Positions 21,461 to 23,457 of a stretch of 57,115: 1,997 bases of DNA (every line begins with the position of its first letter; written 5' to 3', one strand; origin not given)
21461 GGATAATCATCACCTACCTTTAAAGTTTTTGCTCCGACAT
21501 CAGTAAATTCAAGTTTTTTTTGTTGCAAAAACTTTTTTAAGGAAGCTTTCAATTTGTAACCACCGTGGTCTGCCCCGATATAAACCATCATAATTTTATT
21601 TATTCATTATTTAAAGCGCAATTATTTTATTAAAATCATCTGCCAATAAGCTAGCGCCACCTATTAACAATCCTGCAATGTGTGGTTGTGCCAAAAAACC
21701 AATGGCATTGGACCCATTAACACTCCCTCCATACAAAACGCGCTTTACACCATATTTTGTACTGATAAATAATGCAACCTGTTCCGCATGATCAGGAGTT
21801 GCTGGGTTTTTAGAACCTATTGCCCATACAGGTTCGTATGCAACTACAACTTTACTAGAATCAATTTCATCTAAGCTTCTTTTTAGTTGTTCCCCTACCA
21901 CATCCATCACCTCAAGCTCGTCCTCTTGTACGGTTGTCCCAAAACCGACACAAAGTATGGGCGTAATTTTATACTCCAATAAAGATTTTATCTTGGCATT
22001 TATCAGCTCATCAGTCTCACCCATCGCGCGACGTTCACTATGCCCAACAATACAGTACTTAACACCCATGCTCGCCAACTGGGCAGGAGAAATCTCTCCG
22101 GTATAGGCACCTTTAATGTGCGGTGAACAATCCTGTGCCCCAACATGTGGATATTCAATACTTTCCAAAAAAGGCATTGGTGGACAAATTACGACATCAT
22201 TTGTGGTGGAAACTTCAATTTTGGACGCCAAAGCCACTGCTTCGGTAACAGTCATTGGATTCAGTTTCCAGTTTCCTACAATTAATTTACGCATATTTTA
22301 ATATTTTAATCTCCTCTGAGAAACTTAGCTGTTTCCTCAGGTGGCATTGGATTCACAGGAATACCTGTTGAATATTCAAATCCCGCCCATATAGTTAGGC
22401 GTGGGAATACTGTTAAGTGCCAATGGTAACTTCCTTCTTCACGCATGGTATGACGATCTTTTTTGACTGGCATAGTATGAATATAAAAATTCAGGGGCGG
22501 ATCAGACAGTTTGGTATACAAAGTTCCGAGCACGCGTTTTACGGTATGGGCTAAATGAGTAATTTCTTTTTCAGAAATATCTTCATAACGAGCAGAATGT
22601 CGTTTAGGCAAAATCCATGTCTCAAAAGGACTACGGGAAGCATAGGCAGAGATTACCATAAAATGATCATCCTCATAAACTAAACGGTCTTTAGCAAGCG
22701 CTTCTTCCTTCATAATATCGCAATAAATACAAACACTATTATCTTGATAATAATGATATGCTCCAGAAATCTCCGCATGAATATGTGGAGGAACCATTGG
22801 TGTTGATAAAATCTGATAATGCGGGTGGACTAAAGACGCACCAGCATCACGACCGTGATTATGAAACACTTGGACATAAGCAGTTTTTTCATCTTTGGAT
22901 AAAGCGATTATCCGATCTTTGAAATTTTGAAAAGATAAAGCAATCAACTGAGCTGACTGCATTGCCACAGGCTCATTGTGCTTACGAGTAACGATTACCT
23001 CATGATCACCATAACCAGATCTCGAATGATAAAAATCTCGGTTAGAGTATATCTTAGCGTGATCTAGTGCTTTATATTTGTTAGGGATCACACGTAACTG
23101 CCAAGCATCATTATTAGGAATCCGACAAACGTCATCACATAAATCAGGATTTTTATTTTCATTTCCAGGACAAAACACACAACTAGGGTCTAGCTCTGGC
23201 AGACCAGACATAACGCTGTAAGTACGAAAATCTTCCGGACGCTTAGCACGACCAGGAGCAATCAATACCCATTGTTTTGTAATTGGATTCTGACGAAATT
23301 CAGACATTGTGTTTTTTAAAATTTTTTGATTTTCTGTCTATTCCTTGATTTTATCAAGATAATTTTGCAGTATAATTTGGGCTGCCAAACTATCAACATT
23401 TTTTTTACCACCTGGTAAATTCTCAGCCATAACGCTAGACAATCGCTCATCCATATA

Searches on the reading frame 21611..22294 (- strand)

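Call 28: search_protein_families(library=pfam, proteins=[window:21611-22294:-], max_evalue=0.01)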
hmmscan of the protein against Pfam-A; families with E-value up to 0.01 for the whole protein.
window:21611-22294:- (227 aa): 1 family
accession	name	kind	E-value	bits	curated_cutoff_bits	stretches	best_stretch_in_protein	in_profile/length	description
PF00121.24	TIM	-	5.4e-66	223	20.1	1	3-226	1-243/245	Triosephosphate isomerase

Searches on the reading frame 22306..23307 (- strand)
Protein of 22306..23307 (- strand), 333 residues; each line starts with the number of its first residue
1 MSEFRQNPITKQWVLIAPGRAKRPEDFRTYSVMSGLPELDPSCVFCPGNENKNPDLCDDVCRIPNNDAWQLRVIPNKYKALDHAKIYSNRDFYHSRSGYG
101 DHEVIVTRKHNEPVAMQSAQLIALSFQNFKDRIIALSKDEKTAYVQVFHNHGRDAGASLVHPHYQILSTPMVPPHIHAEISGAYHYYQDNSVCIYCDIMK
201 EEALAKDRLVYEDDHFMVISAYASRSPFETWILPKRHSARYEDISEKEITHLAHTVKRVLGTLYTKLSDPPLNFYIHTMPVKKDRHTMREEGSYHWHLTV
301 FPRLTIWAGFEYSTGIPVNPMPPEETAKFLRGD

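Call 28: search_protein_families(library=pfam, proteins=[window:22306-23307:-], max_evalue=0.01)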
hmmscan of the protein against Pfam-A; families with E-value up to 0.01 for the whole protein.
window:22306-23307:- (333 aa): 7 families
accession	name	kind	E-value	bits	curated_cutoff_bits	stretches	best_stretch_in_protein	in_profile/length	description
PF01087.27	GalP_UDP_transf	-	3.4e-17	63.9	22.1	1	3-173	13-184/184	Galactose-1-phosphate uridyl transferase, N-terminal domain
PF16268.10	DUF4921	-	1.3e-11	44.6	28.5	1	100-325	168-388/425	Domain of unknown function (DUF4921)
PF02744.22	GalP_UDP_tr_C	-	1.1e-10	42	29.2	1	185-299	7-118/165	Galactose-1-phosphate uridyl transferase, C-terminal domain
PF01230.28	HIT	-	3e-08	34.7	21.5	1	206-277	5-76/98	HIT domain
PF11969.13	DcpS_C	-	1.7e-07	32.1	24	1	193-281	2-91/114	Scavenger mRNA decapping enzyme C-term binding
PF19327.4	Ap4A_phos_N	-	0.00044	20.2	23.1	1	102-176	104-167/177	Ap4A phosphorylase N-terminal domain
PF16285.10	DUF4931_N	-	0.0022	18.5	24.1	1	131-168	83-120/124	Domain of unknown function (DUF4931) N-terminal domain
